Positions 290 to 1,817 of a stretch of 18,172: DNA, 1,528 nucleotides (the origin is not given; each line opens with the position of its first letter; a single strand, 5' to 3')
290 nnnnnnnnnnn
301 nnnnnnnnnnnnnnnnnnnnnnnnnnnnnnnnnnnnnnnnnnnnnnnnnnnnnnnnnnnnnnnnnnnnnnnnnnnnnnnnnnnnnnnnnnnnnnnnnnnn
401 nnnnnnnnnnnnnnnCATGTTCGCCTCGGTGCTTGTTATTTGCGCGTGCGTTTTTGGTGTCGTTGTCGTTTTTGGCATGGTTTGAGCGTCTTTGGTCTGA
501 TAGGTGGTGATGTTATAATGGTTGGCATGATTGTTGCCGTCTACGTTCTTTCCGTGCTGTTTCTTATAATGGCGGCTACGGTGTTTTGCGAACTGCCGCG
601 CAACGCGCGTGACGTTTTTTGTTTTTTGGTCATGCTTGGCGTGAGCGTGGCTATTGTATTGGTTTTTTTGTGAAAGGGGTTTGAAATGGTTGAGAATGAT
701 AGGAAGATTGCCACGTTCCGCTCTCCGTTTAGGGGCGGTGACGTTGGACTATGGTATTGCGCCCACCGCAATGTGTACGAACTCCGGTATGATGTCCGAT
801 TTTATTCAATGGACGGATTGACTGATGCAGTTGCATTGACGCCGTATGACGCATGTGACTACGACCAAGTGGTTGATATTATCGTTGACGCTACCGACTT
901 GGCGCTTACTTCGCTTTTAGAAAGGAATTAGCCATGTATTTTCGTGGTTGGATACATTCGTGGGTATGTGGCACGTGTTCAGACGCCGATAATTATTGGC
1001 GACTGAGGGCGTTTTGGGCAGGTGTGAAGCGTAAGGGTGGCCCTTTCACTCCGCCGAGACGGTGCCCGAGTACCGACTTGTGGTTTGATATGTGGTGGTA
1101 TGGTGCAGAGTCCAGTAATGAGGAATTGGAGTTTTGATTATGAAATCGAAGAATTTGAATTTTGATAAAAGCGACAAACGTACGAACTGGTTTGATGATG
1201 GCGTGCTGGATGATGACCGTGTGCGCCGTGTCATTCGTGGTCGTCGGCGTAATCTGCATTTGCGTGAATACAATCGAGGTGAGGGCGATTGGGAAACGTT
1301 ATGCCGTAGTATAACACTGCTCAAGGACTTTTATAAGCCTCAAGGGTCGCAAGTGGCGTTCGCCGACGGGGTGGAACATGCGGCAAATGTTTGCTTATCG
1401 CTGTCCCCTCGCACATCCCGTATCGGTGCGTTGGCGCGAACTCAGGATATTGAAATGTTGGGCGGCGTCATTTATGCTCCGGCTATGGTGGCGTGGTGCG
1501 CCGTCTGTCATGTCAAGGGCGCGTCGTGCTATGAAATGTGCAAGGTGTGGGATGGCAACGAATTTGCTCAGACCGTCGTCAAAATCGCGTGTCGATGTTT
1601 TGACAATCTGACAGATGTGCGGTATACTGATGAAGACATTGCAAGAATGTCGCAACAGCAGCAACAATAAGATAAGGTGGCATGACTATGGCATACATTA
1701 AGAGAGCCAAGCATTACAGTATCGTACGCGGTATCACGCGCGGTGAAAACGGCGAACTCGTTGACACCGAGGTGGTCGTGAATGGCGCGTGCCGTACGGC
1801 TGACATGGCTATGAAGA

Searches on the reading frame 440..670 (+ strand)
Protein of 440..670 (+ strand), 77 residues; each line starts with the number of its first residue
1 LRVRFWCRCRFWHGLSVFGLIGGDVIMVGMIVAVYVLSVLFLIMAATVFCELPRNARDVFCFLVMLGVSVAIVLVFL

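Call 22: search_protein_families(library=phrogs, proteins=[window:440-670:+], max_evalue=0.01)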
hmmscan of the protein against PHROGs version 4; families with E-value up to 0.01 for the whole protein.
window:440-670:+ (77 aa): 0 families

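Call 60: search_protein_families(library=ncbifam, proteins=[window:440-670:+], max_evalue=1)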
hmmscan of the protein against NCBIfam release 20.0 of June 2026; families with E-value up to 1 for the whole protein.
window:440-670:+ (77 aa): 1 family
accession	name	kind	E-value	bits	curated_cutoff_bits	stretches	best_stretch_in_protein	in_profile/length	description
NF004427.0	PRK05771.1-1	equivalog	0.57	8.8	942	1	26-72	386-434/668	V-type ATP synthase subunit I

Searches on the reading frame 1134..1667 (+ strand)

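Call 22: search_protein_families(library=phrogs, proteins=[window:1134-1667:+], max_evalue=0.01)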
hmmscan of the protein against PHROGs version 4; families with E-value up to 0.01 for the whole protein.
window:1134-1667:+ (178 aa): 0 families

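Call 60: search_protein_families(library=ncbifam, proteins=[window:1134-1667:+], max_evalue=1)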
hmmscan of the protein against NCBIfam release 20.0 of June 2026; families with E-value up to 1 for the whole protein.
window:1134-1667:+ (178 aa): 1 family
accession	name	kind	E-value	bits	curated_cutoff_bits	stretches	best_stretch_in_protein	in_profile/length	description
NF003504.0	PRK05170.2-2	equivalog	0.096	12.7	150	0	118-160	13-52/104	YcgN family cysteine cluster protein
